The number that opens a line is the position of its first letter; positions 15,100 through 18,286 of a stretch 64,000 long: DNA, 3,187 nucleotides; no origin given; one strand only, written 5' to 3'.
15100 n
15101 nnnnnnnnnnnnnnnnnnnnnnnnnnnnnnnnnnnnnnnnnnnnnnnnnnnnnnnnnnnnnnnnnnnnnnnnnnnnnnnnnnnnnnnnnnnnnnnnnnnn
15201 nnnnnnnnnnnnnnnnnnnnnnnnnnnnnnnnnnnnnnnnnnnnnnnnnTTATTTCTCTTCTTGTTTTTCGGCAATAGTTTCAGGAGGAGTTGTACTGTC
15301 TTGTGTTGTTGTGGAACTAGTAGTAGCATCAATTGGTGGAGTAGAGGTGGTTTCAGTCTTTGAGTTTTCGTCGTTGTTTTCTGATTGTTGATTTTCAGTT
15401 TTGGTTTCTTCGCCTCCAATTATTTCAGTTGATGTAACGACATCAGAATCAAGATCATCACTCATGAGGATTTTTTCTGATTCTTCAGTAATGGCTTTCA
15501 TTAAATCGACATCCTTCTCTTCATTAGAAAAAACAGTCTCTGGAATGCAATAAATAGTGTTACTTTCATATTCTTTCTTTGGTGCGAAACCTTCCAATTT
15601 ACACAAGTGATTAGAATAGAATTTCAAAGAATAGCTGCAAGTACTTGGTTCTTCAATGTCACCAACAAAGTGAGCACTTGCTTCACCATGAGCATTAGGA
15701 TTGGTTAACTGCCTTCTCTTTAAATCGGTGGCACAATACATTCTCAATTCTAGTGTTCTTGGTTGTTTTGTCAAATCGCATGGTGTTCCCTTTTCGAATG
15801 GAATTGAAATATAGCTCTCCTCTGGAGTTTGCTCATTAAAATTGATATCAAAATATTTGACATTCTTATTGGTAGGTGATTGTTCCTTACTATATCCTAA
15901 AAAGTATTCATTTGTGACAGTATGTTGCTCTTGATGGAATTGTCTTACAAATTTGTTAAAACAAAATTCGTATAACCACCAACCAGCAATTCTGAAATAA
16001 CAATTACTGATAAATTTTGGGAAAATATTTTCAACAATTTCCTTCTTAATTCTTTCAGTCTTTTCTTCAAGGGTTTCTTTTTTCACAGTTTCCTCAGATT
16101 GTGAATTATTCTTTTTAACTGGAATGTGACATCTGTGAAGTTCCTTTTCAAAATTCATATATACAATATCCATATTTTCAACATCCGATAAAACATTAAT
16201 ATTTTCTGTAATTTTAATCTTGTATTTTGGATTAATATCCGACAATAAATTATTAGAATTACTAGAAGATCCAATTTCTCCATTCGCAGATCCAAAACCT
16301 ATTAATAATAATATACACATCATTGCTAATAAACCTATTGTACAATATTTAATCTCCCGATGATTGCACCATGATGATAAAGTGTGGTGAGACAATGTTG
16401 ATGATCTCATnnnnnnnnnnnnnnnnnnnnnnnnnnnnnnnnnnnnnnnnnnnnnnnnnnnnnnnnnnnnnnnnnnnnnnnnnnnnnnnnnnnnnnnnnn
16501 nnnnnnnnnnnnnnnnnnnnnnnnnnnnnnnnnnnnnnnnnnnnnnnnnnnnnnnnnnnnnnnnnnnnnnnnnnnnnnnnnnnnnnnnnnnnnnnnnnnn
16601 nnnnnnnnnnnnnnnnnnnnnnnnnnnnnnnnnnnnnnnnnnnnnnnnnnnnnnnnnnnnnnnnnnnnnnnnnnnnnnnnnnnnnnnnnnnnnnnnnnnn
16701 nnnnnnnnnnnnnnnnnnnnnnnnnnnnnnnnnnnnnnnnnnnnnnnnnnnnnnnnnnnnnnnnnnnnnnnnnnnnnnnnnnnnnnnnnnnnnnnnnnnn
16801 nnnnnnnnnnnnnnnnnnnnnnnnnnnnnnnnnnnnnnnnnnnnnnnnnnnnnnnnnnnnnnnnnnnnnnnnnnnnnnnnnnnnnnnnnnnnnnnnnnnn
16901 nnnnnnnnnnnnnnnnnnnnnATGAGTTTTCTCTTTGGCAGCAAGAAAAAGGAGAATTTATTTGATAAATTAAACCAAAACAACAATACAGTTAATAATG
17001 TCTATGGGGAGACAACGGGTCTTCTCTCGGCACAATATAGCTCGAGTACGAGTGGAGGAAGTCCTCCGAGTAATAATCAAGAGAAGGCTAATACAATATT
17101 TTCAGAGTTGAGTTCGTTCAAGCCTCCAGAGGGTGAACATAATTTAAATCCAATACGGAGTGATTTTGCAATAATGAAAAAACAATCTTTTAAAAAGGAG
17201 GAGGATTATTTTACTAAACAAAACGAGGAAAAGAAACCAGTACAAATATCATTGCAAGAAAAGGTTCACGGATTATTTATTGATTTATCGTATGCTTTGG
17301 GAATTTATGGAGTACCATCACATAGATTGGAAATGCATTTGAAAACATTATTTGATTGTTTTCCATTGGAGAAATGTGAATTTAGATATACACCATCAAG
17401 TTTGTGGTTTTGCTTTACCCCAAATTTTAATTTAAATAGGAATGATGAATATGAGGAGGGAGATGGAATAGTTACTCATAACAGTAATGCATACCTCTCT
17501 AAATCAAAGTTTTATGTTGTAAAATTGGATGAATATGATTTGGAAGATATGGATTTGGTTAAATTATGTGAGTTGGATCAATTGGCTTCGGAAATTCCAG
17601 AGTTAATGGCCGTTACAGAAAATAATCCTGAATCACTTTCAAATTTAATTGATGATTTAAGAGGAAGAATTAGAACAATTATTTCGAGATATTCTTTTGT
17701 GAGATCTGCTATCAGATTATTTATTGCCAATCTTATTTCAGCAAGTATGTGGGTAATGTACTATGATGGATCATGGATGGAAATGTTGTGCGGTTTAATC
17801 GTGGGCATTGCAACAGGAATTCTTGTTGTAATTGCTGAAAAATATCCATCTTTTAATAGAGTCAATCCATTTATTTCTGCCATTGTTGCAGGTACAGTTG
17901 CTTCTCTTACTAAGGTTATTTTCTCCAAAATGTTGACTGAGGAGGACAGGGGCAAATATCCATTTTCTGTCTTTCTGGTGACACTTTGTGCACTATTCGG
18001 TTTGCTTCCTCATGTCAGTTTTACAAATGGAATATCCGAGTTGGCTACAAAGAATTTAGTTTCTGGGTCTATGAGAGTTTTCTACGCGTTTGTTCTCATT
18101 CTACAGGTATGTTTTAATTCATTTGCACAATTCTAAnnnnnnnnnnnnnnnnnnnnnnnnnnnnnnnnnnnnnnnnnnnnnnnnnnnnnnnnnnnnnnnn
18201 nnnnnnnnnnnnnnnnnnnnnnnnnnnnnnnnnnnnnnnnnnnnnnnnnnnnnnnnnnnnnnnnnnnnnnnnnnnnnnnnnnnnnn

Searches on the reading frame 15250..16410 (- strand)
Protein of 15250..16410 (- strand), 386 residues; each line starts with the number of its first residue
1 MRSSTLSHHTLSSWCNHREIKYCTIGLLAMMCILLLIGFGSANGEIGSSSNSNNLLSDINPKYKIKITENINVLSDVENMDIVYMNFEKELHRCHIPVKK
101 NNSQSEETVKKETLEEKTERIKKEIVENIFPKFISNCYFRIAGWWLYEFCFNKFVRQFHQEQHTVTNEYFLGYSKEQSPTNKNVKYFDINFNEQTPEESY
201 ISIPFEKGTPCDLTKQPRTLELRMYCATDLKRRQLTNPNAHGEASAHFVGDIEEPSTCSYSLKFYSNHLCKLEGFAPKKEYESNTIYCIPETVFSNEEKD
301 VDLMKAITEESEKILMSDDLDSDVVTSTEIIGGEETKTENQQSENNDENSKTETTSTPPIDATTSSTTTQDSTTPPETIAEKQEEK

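Call 9: search_protein_families(library=pfam, proteins=[window:15250-16410:-], max_evalue=0.01)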
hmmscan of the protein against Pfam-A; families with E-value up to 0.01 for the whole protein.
window:15250-16410:- (386 aa): 1 family
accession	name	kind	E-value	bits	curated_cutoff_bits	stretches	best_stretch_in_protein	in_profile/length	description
PF07915.19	PRKCSH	-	2.1e-14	54.6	27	1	136-211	2-74/74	Glucosidase II beta subunit-like protein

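Call 62: search_protein_families(library=ncbifam, proteins=[window:15253-16410:-], max_evalue=0.1)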
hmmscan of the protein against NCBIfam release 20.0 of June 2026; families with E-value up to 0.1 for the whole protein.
window:15253-16410:- (386 aa): 0 families

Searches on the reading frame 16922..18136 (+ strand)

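Call 69: search_protein_families(library=pfam, proteins=[window:16922-18136:+], max_evalue=0.001)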
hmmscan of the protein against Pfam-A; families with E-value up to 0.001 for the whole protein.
window:16922-18136:+ (404 aa): 1 family
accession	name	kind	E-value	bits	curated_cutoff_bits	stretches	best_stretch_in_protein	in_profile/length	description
PF06738.18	ThrE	-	4.7e-22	79.1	26.3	1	243-398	89-232/241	Putative threonine/serine exporter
